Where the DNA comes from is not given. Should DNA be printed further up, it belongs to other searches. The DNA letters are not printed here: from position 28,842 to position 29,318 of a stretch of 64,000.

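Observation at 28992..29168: Unannotated 58-aa ORF (peptide A) with strong SD, hidden under a longer antisense ORF in the track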

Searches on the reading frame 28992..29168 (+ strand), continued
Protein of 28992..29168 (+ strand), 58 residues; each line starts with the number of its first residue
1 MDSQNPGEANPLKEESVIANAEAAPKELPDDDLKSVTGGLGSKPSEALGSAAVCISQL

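Call 38: search_protein_families(library=ncbifam, proteins=[L014:4749-5963:+, L024:4661-5920:+, P0012, P0131, L004:6420-7673:-, L004:4207-6480:-, L004:1290-4205:-, L004:720-1250:-], max_evalue=0.001)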
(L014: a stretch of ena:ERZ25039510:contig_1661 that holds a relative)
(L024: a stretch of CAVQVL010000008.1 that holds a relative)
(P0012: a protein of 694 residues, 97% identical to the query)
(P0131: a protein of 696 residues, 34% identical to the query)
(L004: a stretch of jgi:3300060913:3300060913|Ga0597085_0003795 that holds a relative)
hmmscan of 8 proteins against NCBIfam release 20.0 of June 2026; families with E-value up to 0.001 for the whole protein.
L014:4749-5963:+ (405 aa): 0 families

L024:4661-5920:+ (420 aa): 0 families

P0012 (694 aa): 15 families
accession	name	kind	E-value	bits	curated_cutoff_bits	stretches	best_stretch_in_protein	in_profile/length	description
TIGR02917.1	PEP_TPR_lipo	equivalog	4.6e-22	77.7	312.2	1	404-666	132-386/899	XrtA/PEP-CTERM system TPR-repeat protein PrsT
TIGR00990.1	3a0801s09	subfamily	2.3e-18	66.2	757.25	3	434-560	325-448/615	mitochondrial import receptor subunit TOM70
NF040959.1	MamA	equivalog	9.3e-18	64.4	200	2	409-538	83-203/204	magnetosome protein MamA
TIGR02521.1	type_IV_pilW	equivalog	1.9e-15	57.1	154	2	555-672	44-164/234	type IV pilus biogenesis/stability protein PilW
TIGR02552.1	LcrH_SycD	equivalog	1.7e-14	53.7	104.8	1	458-539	36-117/136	SycD/LcrH family type III secretion system chaperone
NF033762.1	social_mot_Tgl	equivalog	5.2e-13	48.9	225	1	475-562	32-120/252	social motility TPR repeat lipoprotein Tgl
NF008391.2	PRK11189.1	equivalog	1.8e-10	40.8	250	1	559-635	82-158/297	lipoprotein NlpI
NF052415.1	T3SS_chap_SctY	equivalog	4.8e-10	39.9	70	2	437-536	3-105/106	type III secretion apparatus assembly chaperone SctY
NF047558.1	TPR_END_plus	domain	4.8e-10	39.2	32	0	612-642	1-31/56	TPR end-of-group domain-containing protein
NF033758.1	gliding_GltE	equivalog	3.3e-09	36.2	225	1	474-643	86-255/411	adventurous gliding motility TPR repeat lipoprotein GltE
NF033920.0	C39_PA2778_fam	equivalog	2.4e-08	33.7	150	0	445-538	160-254/255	PA2778 family cysteine peptidase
TIGR03939.1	PGA_TPR_OMP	equivalog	9.5e-08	30.7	366.65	1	446-522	401-477/800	poly-beta-1,6 N-acetyl-D-glucosamine export porin PgaA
NF002725.1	PRK02603.1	equivalog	5.1e-06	26.6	143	0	476-563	37-127/173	photosystem I assembly protein Ycf3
NF040561.1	PrimPol_Msp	equivalog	1.5e-05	23.8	200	0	489-552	6-69/515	CRISPR-associated primase-polymerase type A1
NF047371.1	FlcA_CTERM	equivalog_domain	0.0001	20.9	300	0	437-536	435-535/646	periplasmic flagellar collar protein FlcA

P0131 (696 aa): 16 families
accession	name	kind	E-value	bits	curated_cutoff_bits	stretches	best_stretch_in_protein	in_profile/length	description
TIGR02917.1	PEP_TPR_lipo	equivalog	6.3e-20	70.7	312.2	2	453-579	200-326/899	XrtA/PEP-CTERM system TPR-repeat protein PrsT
TIGR00990.1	3a0801s09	subfamily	5e-15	55.2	757.25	1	449-553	333-438/615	mitochondrial import receptor subunit TOM70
NF008391.2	PRK11189.1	equivalog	1.2e-12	48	250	1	476-555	61-140/297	lipoprotein NlpI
NF033758.1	gliding_GltE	equivalog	4.7e-12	45.6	225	1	580-678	220-319/411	adventurous gliding motility TPR repeat lipoprotein GltE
TIGR02521.1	type_IV_pilW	equivalog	1.7e-11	44.1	154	2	525-687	42-207/234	type IV pilus biogenesis/stability protein PilW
NF047558.1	TPR_END_plus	domain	4.2e-11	42.6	32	0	449-482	2-35/56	TPR end-of-group domain-containing protein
NF033920.0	C39_PA2778_fam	equivalog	4.7e-11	42.6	150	1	558-646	166-254/255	PA2778 family cysteine peptidase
NF040959.1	MamA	equivalog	6e-11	42.2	200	1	448-544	107-203/204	magnetosome protein MamA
TIGR02552.1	LcrH_SycD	equivalog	1e-10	41.4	104.8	1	460-544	32-116/136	SycD/LcrH family type III secretion system chaperone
NF033762.1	social_mot_Tgl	equivalog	2.9e-09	36.7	225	1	438-541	23-127/252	social motility TPR repeat lipoprotein Tgl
NF007302.0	PRK09782.1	equivalog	2.9e-06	25.6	1223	1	594-687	557-649/990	phage receptor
NF040561.1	PrimPol_Msp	equivalog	1.8e-05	23.5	200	0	497-568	8-79/515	CRISPR-associated primase-polymerase type A1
NF041522.1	TPR_sll0314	equivalog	6.7e-05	22.3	225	0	482-529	180-229/275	Sll0314/Alr1548 family TPR repeat-containing protein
NF002725.1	PRK02603.1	equivalog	9.4e-05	22.5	143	0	435-498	61-124/173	photosystem I assembly protein Ycf3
NF047371.1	FlcA_CTERM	equivalog_domain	0.00033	19.2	300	0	469-552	422-511/646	periplasmic flagellar collar protein FlcA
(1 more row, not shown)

L004:6420-7673:- (417 aa): 10 families
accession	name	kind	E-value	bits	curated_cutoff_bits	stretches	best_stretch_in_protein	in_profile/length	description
TIGR03794.1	NHLM_micro_HlyD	equivalog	2.5e-90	303.4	156.2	1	13-412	1-421/421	NHLP bacteriocin system secretion protein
TIGR01843.1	type_I_hlyD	subfamily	4.9e-22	78.5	208.65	2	31-145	4-118/422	HlyD family type I secretion periplasmic adaptor subunit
TIGR00998.1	8a0101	subfamily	2e-13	50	390.8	1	36-319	7-274/334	EmrA/EmrK family multidrug efflux transporter periplasmic adaptor subunit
TIGR01730.1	RND_mfp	subfamily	2.7e-11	43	94.9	2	212-314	97-200/322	efflux RND transporter periplasmic adaptor subunit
TIGR02971.1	heterocyst_DevB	subfamily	1.5e-10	41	129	1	67-313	10-268/327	ABC exporter membrane fusion protein, DevB family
NF002939.0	PRK03598.1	equivalog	2.4e-08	33.5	393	1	78-328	52-281/332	secretion protein HlyD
TIGR00999.1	8a0102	subfamily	1.6e-06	27.5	319.3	1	226-329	73-169/271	CzcB/NccB family metal efflux transporter periplasmic adaptor subunit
NF004547.1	PRK05889.1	equivalog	5.9e-05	23.2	75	0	73-101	42-70/71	biotin/lipoyl-binding carrier protein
NF007785.0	PRK10476.1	equivalog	0.00046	19.1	376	0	37-275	19-236/347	multidrug transporter subunit MdtN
TIGR01347.1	sucB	equivalog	0.00091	18.5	378.65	1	70-179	43-158/404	dihydrolipoyllysine-residue succinyltransferase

L004:4207-6480:- (757 aa): 189 families (the best 25 are shown)
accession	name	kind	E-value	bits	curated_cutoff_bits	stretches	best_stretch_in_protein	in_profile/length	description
TIGR03796.1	NHLM_micro_ABC1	equivalog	0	1076.3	853.3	1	47-755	1-710/710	NHLP family bacteriocin export ABC transporter peptidase/permease/ATPase subunit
TIGR01846.1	type_I_sec_HlyB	subfamily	3.4e-110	369.4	725.55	1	62-754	3-689/694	type I secretion system permease/ATPase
TIGR03797.1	NHLM_micro_ABC2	equivalog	2e-104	350.5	709.4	1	141-755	81-683/686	NHLP bacteriocin export ABC transporter permease/ATPase subunit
TIGR01193.1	bacteriocin_ABC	subfamily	1.8e-100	337.5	523.85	1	53-755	1-707/708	peptide cleavage/export ABC transporter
TIGR03375.1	type_I_sec_LssB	subfamily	1.2e-94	318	693.1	1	62-743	5-688/696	type I secretion system permease/ATPase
TIGR00958.1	3a01208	subfamily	2.7e-85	287.1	874.6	1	186-753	148-710/711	antigen peptide transporter 2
TIGR02203.1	MsbA_lipidA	equivalog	6.4e-82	275.8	602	1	216-754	30-566/572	lipid A export permease/ATP-binding protein MsbA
TIGR02204.1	MsbA_rel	hypoth_equivalog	1.1e-78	265.3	780.4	1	188-755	11-573/576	ABC transporter, permease/ATP-binding protein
NF010178.0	PRK13657.1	equivalog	3.7e-78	263.4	733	1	185-756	9-569/588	glucan ABC transporter ATP-binding protein/ permease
NF045513.1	HepA_fam_ABC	equivalog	8.2e-77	259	725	1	212-749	64-601/610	heterocyst formation ABC transporter subunit HepA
NF008381.0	PRK11176.1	equivalog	7.1e-71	239.3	867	1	205-755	27-577/582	lipid A ABC transporter ATP-binding protein/permease MsbA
NF052233.1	CphA_assoc_ABC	equivalog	1.6e-68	231.8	880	1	233-756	227-742/766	cyanophycin metabolism-associated ABC transporter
TIGR01192.1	chvA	subfamily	1.5e-64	218.6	585.4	1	185-756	9-569/585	glucan export ABC transporter ATP-binding protein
TIGR01842.1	type_I_sec_PrtD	subfamily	5.6e-63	213.3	510.15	1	219-743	25-540/544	type I secretion system permease/ATPase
NF045998.1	cleave_ABC_plasm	equivalog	2.9e-61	207.6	500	1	53-699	2-641/673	Mbov_0121 family peptidase domain-containing ABC transporter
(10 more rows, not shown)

L004:1290-4205:- (971 aa): 186 families (the best 25 are shown)
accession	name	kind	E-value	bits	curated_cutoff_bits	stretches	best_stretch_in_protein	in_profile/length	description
TIGR03797.1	NHLM_micro_ABC2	equivalog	1.7e-283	942.3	709.4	1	284-970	2-686/686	NHLP bacteriocin export ABC transporter permease/ATPase subunit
TIGR03796.1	NHLM_micro_ABC1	equivalog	1.1e-100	337.9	853.3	1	405-965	142-708/710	NHLP family bacteriocin export ABC transporter peptidase/permease/ATPase subunit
TIGR01846.1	type_I_sec_HlyB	subfamily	1e-96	324.8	725.55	1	356-969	75-692/694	type I secretion system permease/ATPase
TIGR02203.1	MsbA_lipidA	equivalog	3.8e-88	296.4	602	1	422-969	20-569/572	lipid A export permease/ATP-binding protein MsbA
TIGR00958.1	3a01208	subfamily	4.6e-86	289.6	874.6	1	404-965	149-710/711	antigen peptide transporter 2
NF045513.1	HepA_fam_ABC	equivalog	4.7e-81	273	725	1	437-965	71-605/610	heterocyst formation ABC transporter subunit HepA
TIGR02204.1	MsbA_rel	hypoth_equivalog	3.3e-76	257.2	780.4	1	421-970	22-576/576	ABC transporter, permease/ATP-binding protein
TIGR03375.1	type_I_sec_LssB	subfamily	5.6e-76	256.3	693.1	1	414-957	146-690/696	type I secretion system permease/ATPase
NF010178.0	PRK13657.1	equivalog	2.4e-68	231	733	1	415-969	17-570/588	glucan ABC transporter ATP-binding protein/ permease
TIGR01193.1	bacteriocin_ABC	subfamily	2.3e-67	228.1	523.85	1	439-966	178-706/708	peptide cleavage/export ABC transporter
NF008381.0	PRK11176.1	equivalog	3.2e-66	223.9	867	1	453-970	61-580/582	lipid A ABC transporter ATP-binding protein/permease MsbA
NF052233.1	CphA_assoc_ABC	equivalog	3.1e-61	207.7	880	1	460-969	233-743/766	cyanophycin metabolism-associated ABC transporter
TIGR01842.1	type_I_sec_PrtD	subfamily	1.3e-59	202.2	510.15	1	414-955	3-540/544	type I secretion system permease/ATPase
TIGR02868.1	CydC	equivalog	5.8e-59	200.1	329.05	1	490-928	86-529/530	thiol reductant ABC exporter subunit CydC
NF008364.0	PRK11160.1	equivalog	1.1e-56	192.7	630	1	492-968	95-574/575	heme ABC transporter ATP-binding protein/permease CydC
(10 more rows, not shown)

L004:720-1250:- (176 aa): 5 families
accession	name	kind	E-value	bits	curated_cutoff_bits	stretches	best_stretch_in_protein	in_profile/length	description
TIGR03896.1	cyc_nuc_ocin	subfamily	1.2e-38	133.2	161.05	1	1-172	139-316/317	bacteriocin-type transport-associated protein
NF008732.0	PRK11753.1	equivalog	4.4e-09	36.1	266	1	12-137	12-136/214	cAMP-activated global transcriptional regulator CRP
NF006901.0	PRK09392.1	equivalog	5e-07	29.3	211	1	3-133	10-137/236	transcriptional activator FtrB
NF041163.2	encap_f2b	equivalog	2e-05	23.9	400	1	7-120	79-195/450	family 2B encapsulin nanocompartment shell protein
NF058543.1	ActPatMycb56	equivalog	0.0001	21.3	460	1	28-108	24-105/317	acetyltransferase Pat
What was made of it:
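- Three of them pass the curated NCBIfam cut-offs TIGR03794, TIGR03796 and TIGR03797 (call 38).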

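Call 39: predict_structure(alignment_id=A2)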
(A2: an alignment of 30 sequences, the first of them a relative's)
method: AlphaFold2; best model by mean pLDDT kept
length: 694 residues; sequences in the alignment: 30
mean_pLDDT: 91.4   pTM: 0.87
mean pLDDT of the five models: 91.4, 91.4, 90.5, 90.4, 90.1
residues with pLDDT >= 90: 541; 70-90: 122; 50-70: 20; < 50: 11
segments of 3 or more residues with pLDDT < 50: 17-19, 190-193
pLDDT, mean of each block of 10 residues (from residue 1): 73 61 63 93 94 84 85 89 81 86 89 94 82 93 95 92 88 88 78 56 89 91 87 94 95 93 93 96 94 96 90 96 95 95 95 94 91 97 96 95 95 96 97 91 95 96 95 94 96 98 93 97 96 95 97 94 96 95 96 97 96 97 97 97 96 96 97 90 94 86
secondary structure, 60 per line:
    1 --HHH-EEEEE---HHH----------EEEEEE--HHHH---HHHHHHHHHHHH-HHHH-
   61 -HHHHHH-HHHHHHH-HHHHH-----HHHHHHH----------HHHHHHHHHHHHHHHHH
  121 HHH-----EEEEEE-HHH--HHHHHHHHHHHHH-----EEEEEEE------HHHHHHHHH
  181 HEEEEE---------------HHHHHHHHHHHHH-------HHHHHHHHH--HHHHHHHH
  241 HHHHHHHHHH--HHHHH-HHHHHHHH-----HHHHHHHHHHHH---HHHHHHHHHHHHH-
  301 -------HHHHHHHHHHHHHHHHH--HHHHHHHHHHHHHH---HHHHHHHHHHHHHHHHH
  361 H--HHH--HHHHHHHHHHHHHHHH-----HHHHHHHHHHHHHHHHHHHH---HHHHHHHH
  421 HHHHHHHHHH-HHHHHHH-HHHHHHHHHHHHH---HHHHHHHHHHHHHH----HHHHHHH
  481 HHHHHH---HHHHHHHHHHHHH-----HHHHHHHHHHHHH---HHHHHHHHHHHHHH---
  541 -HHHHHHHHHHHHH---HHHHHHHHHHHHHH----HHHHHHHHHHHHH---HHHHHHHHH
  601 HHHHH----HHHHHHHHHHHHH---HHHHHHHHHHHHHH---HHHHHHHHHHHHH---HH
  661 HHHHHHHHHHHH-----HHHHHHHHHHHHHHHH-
elements in order (helices of 4 or more, strands of 3 or more residues): E7-11 E28-33 H36-39 H43-54 H56-59 H62-67 H69-75 H77-81 H87-93 H104-123 E129-134 H141-153 E159-165 H172-181 E182-186 H202-214 H222-230 H233-250 H253-257 H259-266 H272-283 H287-299 H308-324 H327-340 H344-361 H369-384 H390-409 H413-430 H432-438 H440-452 H456-469 H474-486 H490-502 H508-520 H524-537 H542-554 H558-571 H576-588 H592-605 H610-622 H626-639 H643-655 H659-672 H678-693
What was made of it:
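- On AAA_16 / STAND NTPases (PF13191): The overall domain order fits (call 39).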

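Call 41: fold_search(model_id=the predicted structure, library=pdb)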
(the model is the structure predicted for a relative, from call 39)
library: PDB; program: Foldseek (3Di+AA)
matches with E <= 10: 1769; with E <= 0.001: 493
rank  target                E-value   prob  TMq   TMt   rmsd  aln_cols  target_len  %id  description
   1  9qhb                  1.4e-12  1.00  0.34  0.81   4.0       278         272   24  Crystal structure of 16-repeat CTPR protein with eliminated coordination sites (released 2025-10-22)
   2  8chy                  4.9e-12  1.00  0.33  0.75   4.9       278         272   25  Crystal structure of an 8-repeat consensus TPR superhelix with Zinc. (released 2024-02-21)
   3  9rtt_Q                5.8e-12  1.00  0.34  0.27  25.8       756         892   12  Activated Elongation Complex with IWS1 and ELOF1 (released 2025-09-03)
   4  9hvq_Q                7.3e-12  1.00  0.34  0.27  24.8       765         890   12  Structure of the transcribing Pol II-DSIF-PAF-SPT6-RECQL5 complex (released 2025-07-16)
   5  1w3b_A                1.1e-11  1.00  0.43  0.71   6.1       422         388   19  The superhelical TPR domain of O-linked GlcNAc transferase reveals structural similarities to importin alpha. (released 2004-09-09)
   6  6eou                  2.3e-11  1.00  0.40  0.76   4.5       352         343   20  O-GlcNAc transferase TPR domain with the intellectual disability associated mutation L254F (released 2018-05-09)
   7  7ntf_A                3.5e-11  1.00  0.40  0.31  10.0       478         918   17  Cryo-EM structure of unliganded O-GlcNAc transferase (released 2021-11-17)
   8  5dse_C                6.5e-11  1.00  0.28  0.28  28.4       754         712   13  Crystal Structure of the TTC7B/Hyccin Complex (released 2015-12-02)
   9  1w3b_B                8.6e-11  1.00  0.41  0.72   5.9       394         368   18  The superhelical TPR domain of O-linked GlcNAc transferase reveals structural similarities to importin alpha. (released 2004-09-09)
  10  7yeh_A                1.1e-10  1.00  0.46  0.33   6.0       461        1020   20  Cryo-EM structure of human OGT-OGA complex (released 2023-07-12)
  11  7yea_A                1.2e-10  1.00  0.40  0.29  11.6       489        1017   18  Human O-GlcNAc transferase Dimer (released 2023-07-12)
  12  9qhc_B                1.4e-10  1.00  0.34  0.80   9.1       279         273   26  Crystal structure of 8-repeat CTPR protein with eliminated coordination sites (released 2025-10-22)
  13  7y4i_A                2.0e-10  1.00  0.32  0.27  20.6       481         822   16  Crystal structure of SPINDLY in complex with GDP (released 2022-12-07)
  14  9qhc_A                2.7e-10  1.00  0.34  0.79   8.4       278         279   26  Crystal structure of 8-repeat CTPR protein with eliminated coordination sites (released 2025-10-22)
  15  9gaw_P                3.0e-10  1.00  0.31  0.43  15.0       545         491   15  High-resolution structure of the Anaphase-promoting complex/cyclosome (APC/C) bound to co-activator Cdh1 (released 2024-08-14)
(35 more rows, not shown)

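Call 52: search_protein_representatives(alignment_id=A1)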
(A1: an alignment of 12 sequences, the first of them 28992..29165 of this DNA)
Query: 12 sequences, 58 profile positions. Proteins with E-value up to 0.001 (for the whole library): 8; up to 1e-10: 1; up to 1e-30: 1. The best 8 are listed.
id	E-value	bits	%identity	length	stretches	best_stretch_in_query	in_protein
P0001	2.3e-33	130.5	-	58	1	1-58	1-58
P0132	6.3e-08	49.0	-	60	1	10-58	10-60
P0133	7.4e-07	45.6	-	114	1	1-58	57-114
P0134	8.4e-07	45.4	-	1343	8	22-37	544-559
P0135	1.9e-05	41.1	-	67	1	1-28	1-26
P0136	2.7e-05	40.6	-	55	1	13-58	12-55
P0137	1.7e-04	38.0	-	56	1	1-56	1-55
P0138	1.8e-04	37.9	-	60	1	16-58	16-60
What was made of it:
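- Tried and rejected: It found only 8 clusters (call 52).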

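Call 58: search_protein_families(library=pfam, proteins=[L014:4749-5963:+, L024:4661-5920:+, L026:4729-5940:+, L030:4757-6004:+], max_evalue=0.1)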
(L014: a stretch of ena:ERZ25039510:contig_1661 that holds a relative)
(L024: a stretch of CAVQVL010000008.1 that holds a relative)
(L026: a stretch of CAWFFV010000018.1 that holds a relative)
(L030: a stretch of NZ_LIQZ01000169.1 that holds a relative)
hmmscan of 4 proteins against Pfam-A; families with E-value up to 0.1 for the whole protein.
L014:4749-5963:+ (405 aa): 0 families

L024:4661-5920:+ (420 aa): 0 families

L026:4729-5940:+ (404 aa): 1 family
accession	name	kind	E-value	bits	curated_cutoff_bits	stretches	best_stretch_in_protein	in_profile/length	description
PF02163.28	Peptidase_M50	-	0.0067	16.2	27.2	1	162-232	10-86/221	Peptidase family M50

L030:4757-6004:+ (416 aa): 2 families
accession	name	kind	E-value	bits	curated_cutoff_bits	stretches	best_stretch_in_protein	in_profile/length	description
PF02535.28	Zip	-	0.02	14.5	35.1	1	329-408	33-113/323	ZIP Zinc transporter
PF05402.18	PqqD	-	0.099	13.4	23.4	0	51-103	10-67/67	Coenzyme PQQ synthesis protein D (PqqD)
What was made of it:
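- The PqqD and M50 matches are far below their thresholds (call 58).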

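Call 74: search_protein_families(library=padloc, proteins=[P0012, P0022, P0131], max_evalue=0.01)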
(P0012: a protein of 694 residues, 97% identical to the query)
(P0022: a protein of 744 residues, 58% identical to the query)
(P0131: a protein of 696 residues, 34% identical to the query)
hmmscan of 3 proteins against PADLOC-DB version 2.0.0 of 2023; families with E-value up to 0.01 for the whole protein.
P0012 (694 aa): 0 families

P0022 (744 aa): 1 family
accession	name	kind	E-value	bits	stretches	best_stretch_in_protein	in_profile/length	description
PDLC01101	PrimPol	-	0.00038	17.3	0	552-625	28-101/490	adaptation polymerase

P0131 (696 aa): 1 family
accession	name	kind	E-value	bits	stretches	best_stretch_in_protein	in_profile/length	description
PDLC01101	PrimPol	-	0.00095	15.9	0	480-542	33-95/490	adaptation polymerase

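Call 78: find_related_loci(query=A6, collection=metagenome_contigs, flank=3500)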
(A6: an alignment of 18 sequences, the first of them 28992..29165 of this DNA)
Query A6 (58 aa) in metagenome_contigs; peptide patterns used: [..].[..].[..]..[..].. (x = any residue, [..] = any of these).
286 stretches matched a pattern; 14 encode a relative of the query (tblastn E <= 1e-3); 14 distinct loci.
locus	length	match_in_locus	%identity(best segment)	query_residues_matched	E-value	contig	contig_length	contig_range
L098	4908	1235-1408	78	1-58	4e-27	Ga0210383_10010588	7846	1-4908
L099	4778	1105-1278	78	1-58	4e-27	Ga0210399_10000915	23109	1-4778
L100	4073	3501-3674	78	1-58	4e-27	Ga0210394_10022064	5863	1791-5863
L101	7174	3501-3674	78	1-58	2e-26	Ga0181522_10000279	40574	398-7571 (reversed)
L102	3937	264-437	51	1-58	2e-11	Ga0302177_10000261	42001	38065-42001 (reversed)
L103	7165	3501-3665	41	1-58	1e-7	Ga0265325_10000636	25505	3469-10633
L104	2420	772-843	58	23-46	2e-5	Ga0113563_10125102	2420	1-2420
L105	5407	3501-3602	50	24-58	2e-5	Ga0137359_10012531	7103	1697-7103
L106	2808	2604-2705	50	24-58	2e-5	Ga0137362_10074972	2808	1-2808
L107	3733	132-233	50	24-58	2e-5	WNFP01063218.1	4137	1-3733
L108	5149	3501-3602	50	24-58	2e-5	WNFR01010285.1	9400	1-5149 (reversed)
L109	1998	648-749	50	24-58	2e-5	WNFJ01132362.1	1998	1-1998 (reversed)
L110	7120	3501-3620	45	19-56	3e-5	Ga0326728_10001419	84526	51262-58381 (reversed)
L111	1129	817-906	55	28-58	3e-5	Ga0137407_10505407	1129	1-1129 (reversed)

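Call 80: search_dna_similar(query=L040:5977-8109:+, collection=plasmids, mode=protein, max_evalue=1e-20, max_rows=10)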
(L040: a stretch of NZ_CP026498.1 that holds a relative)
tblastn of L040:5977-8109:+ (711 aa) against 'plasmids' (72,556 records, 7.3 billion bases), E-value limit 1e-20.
Records with a match: 13; places in all: 17; records where one place covers at least 80% of the query: 2.
Best place of each record, by identity: <60% 13.
By first word of the organism name: Bacillus 4; Nostoc 3; Streptomyces 2; Kitasatospora 1; Nonomuraea 1; Vibrio 1; Priestia 1.
By predicted mobility (MOB-suite, as given by PLSDB): non-mobilizable 12; conjugative 1.
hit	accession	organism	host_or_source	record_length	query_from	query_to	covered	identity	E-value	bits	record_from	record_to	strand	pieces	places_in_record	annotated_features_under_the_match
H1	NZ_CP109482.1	Streptomyces sp. NBC_01450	-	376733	23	683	93%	38.2%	6e-98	339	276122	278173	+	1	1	tetratricopeptide repeat protein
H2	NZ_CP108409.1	Kitasatospora sp. NBC_01300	-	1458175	24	677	92%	37.5%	9e-88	309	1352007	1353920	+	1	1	record has no annotation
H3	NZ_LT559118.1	Nonomuraea gerenzanensis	-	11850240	273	684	58%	40.3%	9e-56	214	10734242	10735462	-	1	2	none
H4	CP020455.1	Vibrio coralliilyticus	Crassostrea gigas (Pacific ...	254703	340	678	48%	30.1%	6e-29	132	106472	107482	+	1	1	hypothetical protein (x2)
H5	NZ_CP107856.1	Streptomyces sp. NBC_00503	-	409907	364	655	41%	33.6%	6e-32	141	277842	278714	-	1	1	tetratricopeptide repeat protein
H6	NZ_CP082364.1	Bacillus badius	bacterial cell,soil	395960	301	660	51%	27.0%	9e-30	134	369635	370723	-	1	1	tetratricopeptide repeat protein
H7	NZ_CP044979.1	Bacillus thuringiensis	whole organism,soil sample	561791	340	666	46%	29.3%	2e-28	130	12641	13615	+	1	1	tetratricopeptide repeat protein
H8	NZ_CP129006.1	Bacillus cereus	cattle,Isolated from the spleen of ...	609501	340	666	46%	29.3%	2e-28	130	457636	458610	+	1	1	tetratricopeptide repeat protein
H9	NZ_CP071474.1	Priestia megaterium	whole organism,Hypersaline environment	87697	285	660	53%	24.9%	1e-29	134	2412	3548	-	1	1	tetratricopeptide repeat protein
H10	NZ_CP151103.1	Nostoc sp. UHCC 0302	isolated culture,lake sediment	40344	399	662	37%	29.2%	5e-24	116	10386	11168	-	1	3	tetratricopeptide repeat protein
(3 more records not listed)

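Call 81: get_annotated_region(hit=H1, flank=6000)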
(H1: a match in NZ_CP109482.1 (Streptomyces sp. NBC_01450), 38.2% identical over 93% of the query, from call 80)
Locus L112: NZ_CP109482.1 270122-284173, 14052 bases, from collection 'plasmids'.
description: Streptomyces sp. NBC_01450 plasmid unnamed2, complete sequence
organism: Streptomyces sp. NBC_01450 (NCBI taxid 2903871)
taxonomy: Bacteria; Actinomycetota; Actinomycetes; Kitasatosporales; Streptomycetaceae; Streptomyces; Streptomyces sp. NBC 01450
host: -; source: -; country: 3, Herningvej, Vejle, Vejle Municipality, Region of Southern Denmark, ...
typing (MOB-suite, as given by PLSDB): non-mobilizable
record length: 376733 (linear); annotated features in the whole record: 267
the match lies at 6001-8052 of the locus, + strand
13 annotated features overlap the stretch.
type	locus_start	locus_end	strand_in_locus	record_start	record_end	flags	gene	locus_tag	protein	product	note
CDS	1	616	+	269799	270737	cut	-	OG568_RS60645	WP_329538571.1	IS701 family transposase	-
CDS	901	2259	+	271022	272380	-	-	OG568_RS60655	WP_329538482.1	IS4 family transposase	-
CDS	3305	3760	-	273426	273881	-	-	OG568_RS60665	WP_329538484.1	hypothetical protein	-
CDS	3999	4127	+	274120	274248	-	-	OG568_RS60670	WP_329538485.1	peptidase inhibitor family I36 protein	-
CDS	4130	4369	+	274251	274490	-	-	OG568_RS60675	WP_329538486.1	hypothetical protein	-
CDS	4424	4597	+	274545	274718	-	-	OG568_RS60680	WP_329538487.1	hypothetical protein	-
CDS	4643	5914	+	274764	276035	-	-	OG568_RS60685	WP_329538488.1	hypothetical protein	-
CDS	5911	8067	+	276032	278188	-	-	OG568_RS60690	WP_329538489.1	tetratricopeptide repeat protein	-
CDS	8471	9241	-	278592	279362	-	-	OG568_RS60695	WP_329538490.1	transposase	GO:0006313 - DNA transposition [Evidence IEA]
CDS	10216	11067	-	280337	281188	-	-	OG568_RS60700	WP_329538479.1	IS5 family transposase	-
CDS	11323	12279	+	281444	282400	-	-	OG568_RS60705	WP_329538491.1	IS5 family transposase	-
CDS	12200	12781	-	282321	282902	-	-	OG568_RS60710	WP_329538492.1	hypothetical protein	-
CDS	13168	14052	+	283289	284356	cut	-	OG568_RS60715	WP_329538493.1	IS4 family transposase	-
